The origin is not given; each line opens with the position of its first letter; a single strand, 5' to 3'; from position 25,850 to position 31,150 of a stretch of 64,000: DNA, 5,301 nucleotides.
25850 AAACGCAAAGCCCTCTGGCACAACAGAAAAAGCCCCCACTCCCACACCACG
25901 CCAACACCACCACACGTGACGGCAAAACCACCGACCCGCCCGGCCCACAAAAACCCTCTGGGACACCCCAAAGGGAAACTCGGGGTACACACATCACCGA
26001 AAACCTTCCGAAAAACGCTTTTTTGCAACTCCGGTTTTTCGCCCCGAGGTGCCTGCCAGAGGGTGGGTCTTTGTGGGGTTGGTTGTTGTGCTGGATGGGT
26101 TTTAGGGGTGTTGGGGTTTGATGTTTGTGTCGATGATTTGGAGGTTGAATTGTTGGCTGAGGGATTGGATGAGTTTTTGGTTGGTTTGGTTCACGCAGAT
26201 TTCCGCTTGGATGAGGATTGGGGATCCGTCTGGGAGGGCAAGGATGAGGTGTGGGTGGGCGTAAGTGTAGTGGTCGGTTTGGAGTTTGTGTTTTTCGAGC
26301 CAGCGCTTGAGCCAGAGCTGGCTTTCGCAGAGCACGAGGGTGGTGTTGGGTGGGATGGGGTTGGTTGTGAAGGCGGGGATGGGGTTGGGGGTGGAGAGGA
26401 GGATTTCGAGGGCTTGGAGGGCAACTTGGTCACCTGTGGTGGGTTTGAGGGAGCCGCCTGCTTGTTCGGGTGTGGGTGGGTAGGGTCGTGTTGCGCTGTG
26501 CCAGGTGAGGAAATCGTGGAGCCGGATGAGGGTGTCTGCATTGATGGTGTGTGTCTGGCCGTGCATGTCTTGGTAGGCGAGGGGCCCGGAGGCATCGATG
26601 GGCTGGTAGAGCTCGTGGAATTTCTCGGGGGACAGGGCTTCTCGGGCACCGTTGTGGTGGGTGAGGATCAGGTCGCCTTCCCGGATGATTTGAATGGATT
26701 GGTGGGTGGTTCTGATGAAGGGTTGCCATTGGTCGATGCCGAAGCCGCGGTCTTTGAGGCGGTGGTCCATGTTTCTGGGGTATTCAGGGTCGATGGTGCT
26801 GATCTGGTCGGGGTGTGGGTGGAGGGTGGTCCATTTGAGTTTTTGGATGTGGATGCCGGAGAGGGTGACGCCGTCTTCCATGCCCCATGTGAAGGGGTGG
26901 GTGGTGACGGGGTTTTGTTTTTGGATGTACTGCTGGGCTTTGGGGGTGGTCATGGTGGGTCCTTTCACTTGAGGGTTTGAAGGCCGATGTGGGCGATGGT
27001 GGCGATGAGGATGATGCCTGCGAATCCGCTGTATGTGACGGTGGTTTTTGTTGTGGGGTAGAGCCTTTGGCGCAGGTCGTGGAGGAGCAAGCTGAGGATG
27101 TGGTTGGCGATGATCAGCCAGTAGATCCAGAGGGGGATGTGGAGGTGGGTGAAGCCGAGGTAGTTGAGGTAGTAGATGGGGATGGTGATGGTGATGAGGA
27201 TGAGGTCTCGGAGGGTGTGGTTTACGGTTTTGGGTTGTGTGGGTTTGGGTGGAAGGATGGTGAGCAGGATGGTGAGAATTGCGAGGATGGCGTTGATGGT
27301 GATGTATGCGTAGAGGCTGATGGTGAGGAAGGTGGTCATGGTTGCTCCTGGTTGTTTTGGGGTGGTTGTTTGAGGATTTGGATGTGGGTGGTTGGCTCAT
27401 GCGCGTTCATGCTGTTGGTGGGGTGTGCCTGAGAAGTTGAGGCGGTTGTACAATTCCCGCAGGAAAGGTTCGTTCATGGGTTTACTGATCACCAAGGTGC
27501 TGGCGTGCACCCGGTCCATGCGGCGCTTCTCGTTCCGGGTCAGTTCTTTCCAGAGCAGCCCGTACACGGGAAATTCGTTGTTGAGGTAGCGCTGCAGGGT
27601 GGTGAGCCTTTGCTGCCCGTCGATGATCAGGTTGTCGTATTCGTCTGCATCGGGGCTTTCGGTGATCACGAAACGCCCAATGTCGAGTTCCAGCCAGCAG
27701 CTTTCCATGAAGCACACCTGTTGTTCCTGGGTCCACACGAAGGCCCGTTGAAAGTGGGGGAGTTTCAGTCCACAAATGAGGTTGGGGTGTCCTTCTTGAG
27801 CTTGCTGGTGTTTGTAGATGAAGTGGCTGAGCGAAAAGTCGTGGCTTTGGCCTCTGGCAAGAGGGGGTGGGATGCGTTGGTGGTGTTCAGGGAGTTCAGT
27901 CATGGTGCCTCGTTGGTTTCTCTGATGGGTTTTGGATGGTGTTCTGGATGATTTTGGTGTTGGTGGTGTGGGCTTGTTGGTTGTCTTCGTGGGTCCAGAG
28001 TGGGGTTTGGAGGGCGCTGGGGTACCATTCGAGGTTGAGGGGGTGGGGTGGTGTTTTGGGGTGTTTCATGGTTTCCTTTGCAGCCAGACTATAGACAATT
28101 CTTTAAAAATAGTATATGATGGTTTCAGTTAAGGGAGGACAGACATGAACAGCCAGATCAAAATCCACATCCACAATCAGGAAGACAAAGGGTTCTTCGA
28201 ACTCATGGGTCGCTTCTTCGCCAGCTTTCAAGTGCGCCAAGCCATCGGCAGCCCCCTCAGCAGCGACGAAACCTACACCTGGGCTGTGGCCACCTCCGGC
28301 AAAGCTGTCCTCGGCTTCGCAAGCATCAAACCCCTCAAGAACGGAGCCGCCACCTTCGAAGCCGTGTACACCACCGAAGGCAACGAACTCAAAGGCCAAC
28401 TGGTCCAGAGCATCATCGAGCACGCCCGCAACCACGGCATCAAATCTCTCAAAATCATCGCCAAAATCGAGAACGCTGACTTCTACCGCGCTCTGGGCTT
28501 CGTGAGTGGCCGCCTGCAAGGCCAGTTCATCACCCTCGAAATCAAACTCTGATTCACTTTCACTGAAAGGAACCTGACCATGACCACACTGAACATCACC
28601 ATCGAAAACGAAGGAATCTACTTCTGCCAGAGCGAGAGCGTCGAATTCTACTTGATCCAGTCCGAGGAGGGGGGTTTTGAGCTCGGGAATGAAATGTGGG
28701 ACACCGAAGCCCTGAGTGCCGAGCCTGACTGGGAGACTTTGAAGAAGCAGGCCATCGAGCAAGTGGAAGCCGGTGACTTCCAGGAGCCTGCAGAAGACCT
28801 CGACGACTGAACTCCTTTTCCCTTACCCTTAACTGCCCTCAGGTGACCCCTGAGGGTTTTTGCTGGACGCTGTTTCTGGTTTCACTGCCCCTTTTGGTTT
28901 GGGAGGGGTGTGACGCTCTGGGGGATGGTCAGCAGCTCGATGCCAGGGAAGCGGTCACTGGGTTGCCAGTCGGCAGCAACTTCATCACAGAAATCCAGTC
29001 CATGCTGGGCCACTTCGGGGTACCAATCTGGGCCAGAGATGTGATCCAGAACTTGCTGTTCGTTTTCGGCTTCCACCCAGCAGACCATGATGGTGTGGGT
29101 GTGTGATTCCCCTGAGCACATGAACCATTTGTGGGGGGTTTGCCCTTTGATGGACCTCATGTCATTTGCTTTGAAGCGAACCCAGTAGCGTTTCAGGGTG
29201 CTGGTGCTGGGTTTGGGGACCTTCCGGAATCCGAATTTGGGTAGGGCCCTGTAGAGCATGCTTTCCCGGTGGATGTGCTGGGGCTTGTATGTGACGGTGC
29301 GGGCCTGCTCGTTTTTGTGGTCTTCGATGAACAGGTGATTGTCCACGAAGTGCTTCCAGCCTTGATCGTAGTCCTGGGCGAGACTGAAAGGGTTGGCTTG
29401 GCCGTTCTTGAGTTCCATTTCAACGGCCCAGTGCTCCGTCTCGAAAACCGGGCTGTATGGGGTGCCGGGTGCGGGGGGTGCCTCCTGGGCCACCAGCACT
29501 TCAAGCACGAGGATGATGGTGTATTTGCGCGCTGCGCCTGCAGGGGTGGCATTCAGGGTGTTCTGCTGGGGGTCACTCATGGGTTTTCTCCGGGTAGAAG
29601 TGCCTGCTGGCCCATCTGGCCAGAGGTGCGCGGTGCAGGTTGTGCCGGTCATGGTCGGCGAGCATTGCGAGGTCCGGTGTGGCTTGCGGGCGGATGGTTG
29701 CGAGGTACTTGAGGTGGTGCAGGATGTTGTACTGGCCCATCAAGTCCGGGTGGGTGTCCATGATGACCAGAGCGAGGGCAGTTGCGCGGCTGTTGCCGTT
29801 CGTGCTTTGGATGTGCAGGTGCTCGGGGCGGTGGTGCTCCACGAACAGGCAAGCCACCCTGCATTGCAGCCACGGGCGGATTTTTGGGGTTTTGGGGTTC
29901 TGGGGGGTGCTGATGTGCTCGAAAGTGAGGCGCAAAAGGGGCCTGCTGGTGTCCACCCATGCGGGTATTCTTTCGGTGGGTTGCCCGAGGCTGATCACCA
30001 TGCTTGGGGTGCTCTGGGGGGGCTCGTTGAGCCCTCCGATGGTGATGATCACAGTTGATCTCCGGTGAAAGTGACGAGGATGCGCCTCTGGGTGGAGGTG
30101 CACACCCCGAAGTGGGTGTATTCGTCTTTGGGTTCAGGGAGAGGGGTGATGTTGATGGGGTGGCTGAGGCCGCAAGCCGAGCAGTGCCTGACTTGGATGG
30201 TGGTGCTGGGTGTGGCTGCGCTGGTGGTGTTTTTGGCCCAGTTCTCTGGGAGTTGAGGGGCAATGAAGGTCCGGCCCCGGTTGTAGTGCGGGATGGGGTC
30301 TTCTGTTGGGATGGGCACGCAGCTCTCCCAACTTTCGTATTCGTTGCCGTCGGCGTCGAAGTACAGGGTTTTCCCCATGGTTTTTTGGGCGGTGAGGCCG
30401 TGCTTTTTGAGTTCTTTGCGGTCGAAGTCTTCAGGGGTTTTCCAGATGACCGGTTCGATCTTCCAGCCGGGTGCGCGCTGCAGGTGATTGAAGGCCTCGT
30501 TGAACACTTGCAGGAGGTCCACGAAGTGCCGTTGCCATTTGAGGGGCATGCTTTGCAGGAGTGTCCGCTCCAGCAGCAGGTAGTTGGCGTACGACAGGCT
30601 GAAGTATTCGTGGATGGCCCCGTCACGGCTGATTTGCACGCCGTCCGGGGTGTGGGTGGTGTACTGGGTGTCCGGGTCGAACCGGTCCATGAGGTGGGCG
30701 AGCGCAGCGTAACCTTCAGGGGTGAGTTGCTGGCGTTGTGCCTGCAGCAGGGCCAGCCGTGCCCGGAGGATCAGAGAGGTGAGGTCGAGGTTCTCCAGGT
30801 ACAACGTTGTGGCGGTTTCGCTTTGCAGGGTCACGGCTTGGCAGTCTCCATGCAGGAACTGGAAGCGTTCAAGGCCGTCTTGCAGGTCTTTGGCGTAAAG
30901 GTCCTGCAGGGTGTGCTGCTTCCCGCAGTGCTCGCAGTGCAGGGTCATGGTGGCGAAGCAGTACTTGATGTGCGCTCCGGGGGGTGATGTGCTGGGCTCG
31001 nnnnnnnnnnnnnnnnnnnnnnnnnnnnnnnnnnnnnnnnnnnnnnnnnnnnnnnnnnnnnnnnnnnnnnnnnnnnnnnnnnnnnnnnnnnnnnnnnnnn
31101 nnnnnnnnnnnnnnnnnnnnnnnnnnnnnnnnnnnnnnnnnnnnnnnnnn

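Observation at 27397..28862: Reverse-oriented moron cassette: GNAT acetyltransferase plus hyper-acidic 76-aa protein with its own promoter and terminator, divergent from a stand-alone DUF262 gene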

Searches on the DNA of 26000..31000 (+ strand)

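Call 5: search_dna_similar(query=window:26000-31000:+, collection=phages, mode=near)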
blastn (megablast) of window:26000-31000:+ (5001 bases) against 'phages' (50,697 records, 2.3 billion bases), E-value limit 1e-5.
No match.

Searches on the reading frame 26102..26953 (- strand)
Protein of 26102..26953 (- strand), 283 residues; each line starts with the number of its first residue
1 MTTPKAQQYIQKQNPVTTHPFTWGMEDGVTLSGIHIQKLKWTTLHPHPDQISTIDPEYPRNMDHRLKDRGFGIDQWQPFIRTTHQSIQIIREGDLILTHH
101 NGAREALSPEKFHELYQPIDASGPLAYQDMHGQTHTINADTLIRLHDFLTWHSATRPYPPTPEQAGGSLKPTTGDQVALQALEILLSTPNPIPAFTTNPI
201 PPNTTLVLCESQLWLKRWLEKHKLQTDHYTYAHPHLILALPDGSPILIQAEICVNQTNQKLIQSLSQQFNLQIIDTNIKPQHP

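Call 95: find_related_loci(query=window:26102-26953:-, collection=genome_contigs, flank=8000)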
Query window:26102-26953:- (283 aa) in genome_contigs; peptide patterns used: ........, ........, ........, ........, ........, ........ (x = any residue, [..] = any of these).
59 stretches matched a pattern, but none encodes a relative of the query by tblastn (E <= 1e-3).

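Call 105: search_protein_families(library=phrogs, proteins=[window:26102-26953:-], max_evalue=0.01)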
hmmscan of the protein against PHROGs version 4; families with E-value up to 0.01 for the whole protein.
window:26102-26953:- (283 aa): 0 families

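Call 106: search_protein_families(library=pfam, proteins=[window:26102-26953:-], max_evalue=0.01)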
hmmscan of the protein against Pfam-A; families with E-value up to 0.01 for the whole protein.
window:26102-26953:- (283 aa): 0 families

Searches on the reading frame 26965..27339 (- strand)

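Call 4: search_protein_families(library=pfam, proteins=[window:26965-27339:-], max_evalue=1)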
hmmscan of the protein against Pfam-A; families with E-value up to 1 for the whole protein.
window:26965-27339:- (124 aa): 1 family
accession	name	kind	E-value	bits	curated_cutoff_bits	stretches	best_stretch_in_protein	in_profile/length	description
PF09913.15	DUF2142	-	0.016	14.5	30.1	1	49-115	299-367/395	Predicted membrane protein (DUF2142)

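Call 6: search_protein_families(library=phrogs, proteins=[window:26965-27339:-], max_evalue=0.1)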
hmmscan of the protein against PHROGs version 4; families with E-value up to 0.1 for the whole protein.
window:26965-27339:- (124 aa): 0 families

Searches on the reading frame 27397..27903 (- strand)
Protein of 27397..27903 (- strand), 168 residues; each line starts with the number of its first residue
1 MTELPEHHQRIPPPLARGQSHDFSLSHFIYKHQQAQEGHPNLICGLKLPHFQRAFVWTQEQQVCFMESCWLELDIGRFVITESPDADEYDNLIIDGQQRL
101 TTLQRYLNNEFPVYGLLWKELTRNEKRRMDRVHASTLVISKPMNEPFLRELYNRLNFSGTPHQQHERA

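Call 4: search_protein_families(library=pfam, proteins=[window:27397-27903:-], max_evalue=1)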
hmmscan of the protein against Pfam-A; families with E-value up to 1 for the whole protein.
window:27397-27903:- (168 aa): 1 family
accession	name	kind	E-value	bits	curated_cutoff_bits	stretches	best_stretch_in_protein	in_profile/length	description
PF03235.19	GmrSD_N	-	1.8e-17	64.5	33.2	1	46-147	12-111/199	GmrSD restriction endonuclease, N-terminal domain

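Call 6: search_protein_families(library=phrogs, proteins=[window:27397-27903:-], max_evalue=0.1)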
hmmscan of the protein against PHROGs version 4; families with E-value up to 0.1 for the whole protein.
window:27397-27903:- (168 aa): 3 families
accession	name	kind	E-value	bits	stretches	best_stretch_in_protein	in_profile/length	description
phrog_1583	-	unknown function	3.3e-32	112.7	1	43-167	33-168/417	-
phrog_2598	-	unknown function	1.2e-18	68.3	1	36-162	45-169/352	-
phrog_21165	-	unknown function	0.0084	16.1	1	47-104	23-83/567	-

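Call 7: search_protein_families(library=padloc, proteins=[window:27397-27903:-], max_evalue=0.1)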
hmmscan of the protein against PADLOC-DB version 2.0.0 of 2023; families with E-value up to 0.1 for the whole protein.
window:27397-27903:- (168 aa): 24 families
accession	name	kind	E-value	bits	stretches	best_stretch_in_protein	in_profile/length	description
PDLC03877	NsnA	-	3.5e-19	67.3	1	49-165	69-193/385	-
PDLC04027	PD-T4-2_A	-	1.4e-08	32.3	1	49-110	56-115/363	-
PDLC04155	HEC-06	-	6e-07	26.3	1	46-103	21-83/562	-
PDLC04154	HEC-06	-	7.4e-06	22.9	1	47-103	25-85/569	-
PDLC02700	Orf5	-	1.2e-05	22.3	1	46-103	12-76/555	Orf5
PDLC04157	HEC-06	-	1.3e-05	22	1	46-104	23-86/558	-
PDLC02695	Orf5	-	1.9e-05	21.3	1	46-128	20-116/601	Orf5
PDLC04151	HEC-05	-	3.6e-05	20.7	2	48-79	42-73/600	-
PDLC04156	HEC-06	-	8.9e-05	19.2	1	45-102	20-83/562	-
PDLC04709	PDC-M55C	-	0.00017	18.4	1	46-70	29-53/554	-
PDLC02687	Orf5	-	0.00044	17.1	1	47-103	19-79/543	Orf5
PDLC02811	DpdB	-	0.00089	16.2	1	75-114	100-140/370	DpdB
PDLC02701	Orf5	-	0.0013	15.3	0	87-103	76-92/596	Orf5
PDLC04150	HEC-05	-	0.0019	15.1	0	48-68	24-44/583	-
PDLC03655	mREase_IV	-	0.002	14.7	0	47-64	19-36/629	Type IV methyl-directed restriction enzyme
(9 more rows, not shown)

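Call 8: search_dna_similar(query=window:27397-27903:-, collection=phages, mode=protein, max_evalue=0.001)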
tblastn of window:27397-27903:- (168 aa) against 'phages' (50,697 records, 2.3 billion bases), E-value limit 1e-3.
Records with a match: 309; places in all: 312; records where one place covers at least 80% of the query: 23.
Best place of each record, by identity: <60% 309.
By first word of the organism name: Klebsiella 116; Escherichia 54; Enterobacter 19; Cronobacter 14; Vibrio 13; Citrobacter 12; Moraxella 9; Sinorhizobium 7; Brevundimonas 7; Salmonella 7; and 24 more.
By host as written in the record: Klebsiella pneumoniae 56; - 32; Escherichia coli 22; Moraxella catarrhalis 9; Klebsiella sp. M5a1 8; Sinorhizobium meliloti 7; Cronobacter sakazakii 7; Brevundimonas pondensis LVF1 6; and 105 more.
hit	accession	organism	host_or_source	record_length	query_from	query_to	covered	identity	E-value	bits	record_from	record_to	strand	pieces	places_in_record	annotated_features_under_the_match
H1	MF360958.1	Salicola phage SCTP-2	Salicola sp. PV4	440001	11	168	94%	38.7%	6e-30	119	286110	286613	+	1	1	312: hypothetical protein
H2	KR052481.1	Sinorhizobium phage phiM19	Sinorhizobium meliloti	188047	11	168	94%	35.5%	2e-27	112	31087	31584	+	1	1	hypothetical protein (x2)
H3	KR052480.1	Sinorhizobium phage phiM7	Sinorhizobium meliloti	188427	11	168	94%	35.5%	2e-27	112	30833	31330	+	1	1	hypothetical protein (x2)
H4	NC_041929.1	Sinorhizobium phage phiM7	Sinorhizobium meliloti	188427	11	168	94%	35.5%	2e-27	112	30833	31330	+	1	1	hypothetical protein (x2)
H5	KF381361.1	Sinorhizobium phage phiM12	Sinorhizobium meliloti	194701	11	168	94%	35.5%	2e-27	112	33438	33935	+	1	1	hypothetical protein (x2)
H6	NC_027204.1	Sinorhizobium phage phiM12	Sinorhizobium meliloti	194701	11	168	94%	35.5%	2e-27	112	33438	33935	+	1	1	hypothetical protein (x2)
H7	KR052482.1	Sinorhizobium phage phiN3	Sinorhizobium meliloti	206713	11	168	94%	35.5%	2e-27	112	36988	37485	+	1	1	HNH endonuclease | hypothetical protein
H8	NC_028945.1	Sinorhizobium phage phiN3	Sinorhizobium meliloti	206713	11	168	94%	35.5%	2e-27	112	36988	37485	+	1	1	HNH endonuclease | hypothetical protein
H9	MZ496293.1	Vibrio phage ST2-1pr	Vibrio sp. St2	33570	10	168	95%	35.1%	1e-21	96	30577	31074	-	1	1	hypothetical protein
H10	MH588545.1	Caulobacter phage CcrPW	Caulobacter vibrioides CB15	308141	10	162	91%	34.8%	1e-18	88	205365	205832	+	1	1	hypothetical protein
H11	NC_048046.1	Caulobacter phage CcrPW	Caulobacter vibrioides CB15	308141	10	162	91%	34.8%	1e-18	88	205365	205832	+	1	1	hypothetical protein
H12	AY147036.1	Vibrio phage O395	Vibrio cholerae O395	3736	10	168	95%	32.1%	7e-21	94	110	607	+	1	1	ORF10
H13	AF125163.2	Bacteriophage K139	Vibrio cholerae O139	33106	10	168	95%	32.1%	8e-21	94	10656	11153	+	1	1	orf10: orf10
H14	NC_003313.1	Bacteriophage K139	Vibrio cholerae O139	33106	10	168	95%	32.1%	8e-21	94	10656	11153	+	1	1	DUF262 domain-containing protein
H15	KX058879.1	Vibrio phage VcP032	Vibrio cholerae CH32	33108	10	168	95%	32.1%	8e-21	94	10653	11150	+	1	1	hypothetical protein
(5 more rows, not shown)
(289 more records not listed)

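Call 11: get_annotated_region(hit=H14, flank=3000)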
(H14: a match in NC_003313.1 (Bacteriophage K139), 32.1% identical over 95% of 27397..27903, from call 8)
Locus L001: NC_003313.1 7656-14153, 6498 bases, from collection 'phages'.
description: Vibrio phage K139, complete genome.
organism: Bacteriophage K139 (NCBI taxid 2905721)
taxonomy: Viruses; Duplodnaviria; Heunggongvirae; Uroviricota; Caudoviricetes; Peduoviridae; Longwoodvirus; Longwoodvirus K139
host: Vibrio cholerae O139; source: -; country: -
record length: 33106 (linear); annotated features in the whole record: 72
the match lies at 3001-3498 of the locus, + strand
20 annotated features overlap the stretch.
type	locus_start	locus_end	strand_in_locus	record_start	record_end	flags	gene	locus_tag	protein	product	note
CDS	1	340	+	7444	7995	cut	-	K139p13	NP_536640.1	hypothetical protein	orf9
CDS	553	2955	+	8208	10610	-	rep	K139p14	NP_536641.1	nicking at origin of replication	putative replication protein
CDS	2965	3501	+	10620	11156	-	-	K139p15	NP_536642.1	DUF262 domain-containing protein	orf10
regulatory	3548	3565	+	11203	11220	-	-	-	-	terminator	T10; putative rho-independent terminator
CDS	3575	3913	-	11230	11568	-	-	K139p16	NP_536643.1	helix-turn-helix domain-containing protein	orf11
regulatory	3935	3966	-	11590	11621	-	-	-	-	promoter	P11; putative; transcription of orf11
regulatory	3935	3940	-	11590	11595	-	-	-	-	minus_10_signal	P11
regulatory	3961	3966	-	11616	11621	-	-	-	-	minus_35_signal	P11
regulatory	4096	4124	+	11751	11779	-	-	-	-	promoter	P12; putative; transcription of orf12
regulatory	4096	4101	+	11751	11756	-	-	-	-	minus_35_signal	P12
regulatory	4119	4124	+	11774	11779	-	-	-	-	minus_10_signal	P12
CDS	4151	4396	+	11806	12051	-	-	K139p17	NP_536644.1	hypothetical protein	orf12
CDS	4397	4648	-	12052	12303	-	-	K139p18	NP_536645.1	transcriptional regulator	orf13; zinc-finger protein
regulatory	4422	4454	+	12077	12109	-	-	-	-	terminator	T12; putative rho-independent terminator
regulatory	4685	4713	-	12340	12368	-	-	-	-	promoter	P13; putative; transcription of orf13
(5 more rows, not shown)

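Call 12: get_annotated_region(hit=H1, flank=3000)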
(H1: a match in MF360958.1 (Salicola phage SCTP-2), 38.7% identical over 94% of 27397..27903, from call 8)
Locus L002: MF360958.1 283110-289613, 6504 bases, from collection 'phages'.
description: Salicola phage SCTP-2, complete genome.
organism: Salicola phage SCTP-2 (NCBI taxid 2015814)
taxonomy: Viruses; Duplodnaviria; Heunggongvirae; Uroviricota; Caudoviricetes
host: Salicola sp. PV4; source: solar saltern; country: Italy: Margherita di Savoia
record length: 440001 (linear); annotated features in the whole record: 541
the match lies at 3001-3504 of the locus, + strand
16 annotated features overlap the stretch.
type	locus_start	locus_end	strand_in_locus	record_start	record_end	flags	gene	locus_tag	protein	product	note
CDS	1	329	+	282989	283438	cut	306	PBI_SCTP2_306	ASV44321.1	hypothetical protein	-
CDS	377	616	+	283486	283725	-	307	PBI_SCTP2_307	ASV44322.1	hypothetical protein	-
CDS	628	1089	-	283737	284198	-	308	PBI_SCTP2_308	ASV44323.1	hypothetical protein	-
CDS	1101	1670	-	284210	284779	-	309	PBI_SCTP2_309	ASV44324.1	hypothetical protein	-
CDS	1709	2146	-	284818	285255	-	310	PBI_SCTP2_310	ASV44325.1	hypothetical protein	-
CDS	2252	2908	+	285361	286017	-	311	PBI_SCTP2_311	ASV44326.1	hypothetical protein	-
CDS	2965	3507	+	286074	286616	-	312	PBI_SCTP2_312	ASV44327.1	hypothetical protein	-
CDS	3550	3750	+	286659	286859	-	313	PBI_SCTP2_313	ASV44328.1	hypothetical protein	-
CDS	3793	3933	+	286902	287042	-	314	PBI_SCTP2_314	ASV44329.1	hypothetical protein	-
CDS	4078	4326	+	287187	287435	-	315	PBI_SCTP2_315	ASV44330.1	hypothetical protein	-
CDS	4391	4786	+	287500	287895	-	316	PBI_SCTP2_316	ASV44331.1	hypothetical protein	-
CDS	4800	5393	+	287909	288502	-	317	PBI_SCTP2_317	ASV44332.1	hypothetical protein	-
CDS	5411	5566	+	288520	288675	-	318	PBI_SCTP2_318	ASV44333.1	hypothetical protein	-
CDS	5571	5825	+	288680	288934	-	319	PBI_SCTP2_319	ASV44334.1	hypothetical protein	-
CDS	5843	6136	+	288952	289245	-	320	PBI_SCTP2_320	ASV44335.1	hypothetical protein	-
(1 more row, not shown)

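Call 13: get_annotated_region(hit=H6, flank=3000)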
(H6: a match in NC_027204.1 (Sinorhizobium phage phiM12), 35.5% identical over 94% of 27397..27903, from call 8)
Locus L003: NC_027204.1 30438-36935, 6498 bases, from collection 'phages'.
description: Sinorhizobium phage phiM12, complete genome.
organism: Sinorhizobium phage phiM12 (NCBI taxid 1357423)
taxonomy: Viruses; Duplodnaviria; Heunggongvirae; Uroviricota; Caudoviricetes; Emdodecavirus; Emdodecavirus M12
host: Sinorhizobium meliloti; source: -; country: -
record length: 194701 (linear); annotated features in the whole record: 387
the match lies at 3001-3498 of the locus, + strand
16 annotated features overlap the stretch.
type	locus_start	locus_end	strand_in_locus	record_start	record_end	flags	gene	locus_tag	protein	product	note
CDS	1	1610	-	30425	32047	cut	-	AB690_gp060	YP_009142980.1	portal vertex protein of head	PHA02531 conserved domain, portal vertex protein; pfam07230 protein family, Bacteriophage T4-like capsid assembly ...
CDS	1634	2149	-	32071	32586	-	-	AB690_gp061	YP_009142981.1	tail tube protein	pfam06841, T4-like virus tail tube protein gp19; gp19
CDS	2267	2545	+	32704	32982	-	-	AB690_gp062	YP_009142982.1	hypothetical protein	-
CDS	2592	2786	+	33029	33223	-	-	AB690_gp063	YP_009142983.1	hypothetical protein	-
CDS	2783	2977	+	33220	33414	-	-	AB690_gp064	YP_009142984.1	hypothetical protein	-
CDS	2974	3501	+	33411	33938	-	-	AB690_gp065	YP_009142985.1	hypothetical protein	DUF262[pfam03235], Protein of unknown function DUF262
CDS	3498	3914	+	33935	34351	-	-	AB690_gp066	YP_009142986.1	hypothetical protein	-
CDS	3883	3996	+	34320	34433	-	-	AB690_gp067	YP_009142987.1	hypothetical protein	-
CDS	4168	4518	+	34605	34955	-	-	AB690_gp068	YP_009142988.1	hypothetical protein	-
CDS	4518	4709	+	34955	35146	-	-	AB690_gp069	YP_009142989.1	hypothetical protein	-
CDS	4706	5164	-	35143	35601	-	-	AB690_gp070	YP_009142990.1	hypothetical protein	-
CDS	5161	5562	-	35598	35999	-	-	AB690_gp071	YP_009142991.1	hypothetical protein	-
CDS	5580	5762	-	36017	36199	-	-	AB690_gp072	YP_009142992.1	hypothetical protein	-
CDS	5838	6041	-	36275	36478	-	-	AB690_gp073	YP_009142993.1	hypothetical protein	-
CDS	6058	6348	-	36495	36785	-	-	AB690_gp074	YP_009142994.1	hypothetical protein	-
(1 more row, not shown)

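Call 76: search_protein_families(library=ncbifam, proteins=[window:27397-27903:-], max_evalue=0.01)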
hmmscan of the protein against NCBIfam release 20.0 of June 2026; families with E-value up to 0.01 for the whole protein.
window:27397-27903:- (168 aa): 1 family
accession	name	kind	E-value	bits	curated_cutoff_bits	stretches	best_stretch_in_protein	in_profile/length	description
NF041060.1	DpdB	equivalog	0.0023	16.9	300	1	74-116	96-137/352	DGQHR domain-containing protein DpdB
